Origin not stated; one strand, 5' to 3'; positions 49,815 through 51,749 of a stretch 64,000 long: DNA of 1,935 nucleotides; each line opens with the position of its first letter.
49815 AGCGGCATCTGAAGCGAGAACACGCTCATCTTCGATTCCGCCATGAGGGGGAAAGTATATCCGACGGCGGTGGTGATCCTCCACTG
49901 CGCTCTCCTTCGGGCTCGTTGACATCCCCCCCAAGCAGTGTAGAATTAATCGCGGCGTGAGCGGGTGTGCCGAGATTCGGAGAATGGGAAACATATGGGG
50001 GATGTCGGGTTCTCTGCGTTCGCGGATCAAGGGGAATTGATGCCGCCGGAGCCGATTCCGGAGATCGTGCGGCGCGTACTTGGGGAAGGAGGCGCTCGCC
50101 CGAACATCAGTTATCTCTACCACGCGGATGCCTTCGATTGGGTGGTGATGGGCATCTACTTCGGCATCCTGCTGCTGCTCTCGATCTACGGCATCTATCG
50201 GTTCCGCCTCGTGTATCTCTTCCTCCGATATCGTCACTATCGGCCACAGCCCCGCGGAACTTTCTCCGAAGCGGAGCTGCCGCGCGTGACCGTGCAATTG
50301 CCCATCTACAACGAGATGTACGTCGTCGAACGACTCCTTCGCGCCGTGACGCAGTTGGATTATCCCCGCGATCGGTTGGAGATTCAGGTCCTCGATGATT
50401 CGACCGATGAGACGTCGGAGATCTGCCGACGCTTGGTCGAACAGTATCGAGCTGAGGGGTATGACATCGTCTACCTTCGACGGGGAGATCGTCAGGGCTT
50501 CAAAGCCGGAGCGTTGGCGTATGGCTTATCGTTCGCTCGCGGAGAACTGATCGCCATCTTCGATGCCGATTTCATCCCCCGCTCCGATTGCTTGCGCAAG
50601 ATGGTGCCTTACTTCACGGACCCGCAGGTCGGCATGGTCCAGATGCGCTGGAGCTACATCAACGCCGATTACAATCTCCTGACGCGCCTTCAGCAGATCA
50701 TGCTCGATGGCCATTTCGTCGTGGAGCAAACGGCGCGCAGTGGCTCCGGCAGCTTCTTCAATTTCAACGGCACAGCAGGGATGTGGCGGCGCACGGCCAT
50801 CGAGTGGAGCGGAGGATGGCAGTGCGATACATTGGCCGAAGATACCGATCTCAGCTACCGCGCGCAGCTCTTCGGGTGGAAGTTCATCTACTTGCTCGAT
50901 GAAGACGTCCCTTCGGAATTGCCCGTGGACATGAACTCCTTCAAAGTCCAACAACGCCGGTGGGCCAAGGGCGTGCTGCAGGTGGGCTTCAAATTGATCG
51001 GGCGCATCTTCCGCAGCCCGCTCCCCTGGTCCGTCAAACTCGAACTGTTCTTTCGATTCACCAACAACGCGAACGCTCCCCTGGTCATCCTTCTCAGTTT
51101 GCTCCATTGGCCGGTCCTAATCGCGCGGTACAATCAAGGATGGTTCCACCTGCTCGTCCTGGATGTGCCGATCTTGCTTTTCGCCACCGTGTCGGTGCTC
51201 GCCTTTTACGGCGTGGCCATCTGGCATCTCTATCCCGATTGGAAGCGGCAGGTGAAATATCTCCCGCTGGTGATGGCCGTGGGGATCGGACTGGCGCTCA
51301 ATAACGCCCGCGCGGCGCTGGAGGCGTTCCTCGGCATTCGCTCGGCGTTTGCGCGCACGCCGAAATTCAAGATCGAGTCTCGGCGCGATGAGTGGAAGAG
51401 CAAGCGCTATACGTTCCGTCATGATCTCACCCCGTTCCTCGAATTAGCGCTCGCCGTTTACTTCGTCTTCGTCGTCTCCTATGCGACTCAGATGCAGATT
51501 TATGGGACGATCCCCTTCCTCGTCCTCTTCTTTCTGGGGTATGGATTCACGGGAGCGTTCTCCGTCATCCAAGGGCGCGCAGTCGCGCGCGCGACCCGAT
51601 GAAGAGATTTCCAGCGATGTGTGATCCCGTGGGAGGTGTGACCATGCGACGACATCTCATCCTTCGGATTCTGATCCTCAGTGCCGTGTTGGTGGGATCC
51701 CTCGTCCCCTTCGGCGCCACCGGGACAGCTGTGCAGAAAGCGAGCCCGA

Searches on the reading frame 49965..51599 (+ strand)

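Call 90: search_protein_families(library=pfam, proteins=[window:49965-51599:+], max_evalue=0.00001)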
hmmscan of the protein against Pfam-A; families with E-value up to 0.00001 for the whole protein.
window:49965-51599:+ (545 aa): 4 families
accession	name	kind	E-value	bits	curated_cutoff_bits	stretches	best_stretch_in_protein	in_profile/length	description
PF13641.12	Glyco_tranf_2_3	-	2.2e-22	80.6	27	1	106-336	1-230/230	Glycosyltransferase like family 2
PF00535.33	Glycos_transf_2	-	2.8e-22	79.9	23.3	1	110-275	2-161/168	Glycosyl transferase family 2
PF13632.12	Glyco_trans_2_3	-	1e-19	71.6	27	1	196-397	2-183/198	Glycosyl transferase family group 2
PF13506.12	Glyco_transf_21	-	9.1e-11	42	21.7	1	183-335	21-174/174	Glycosyl transferase family 21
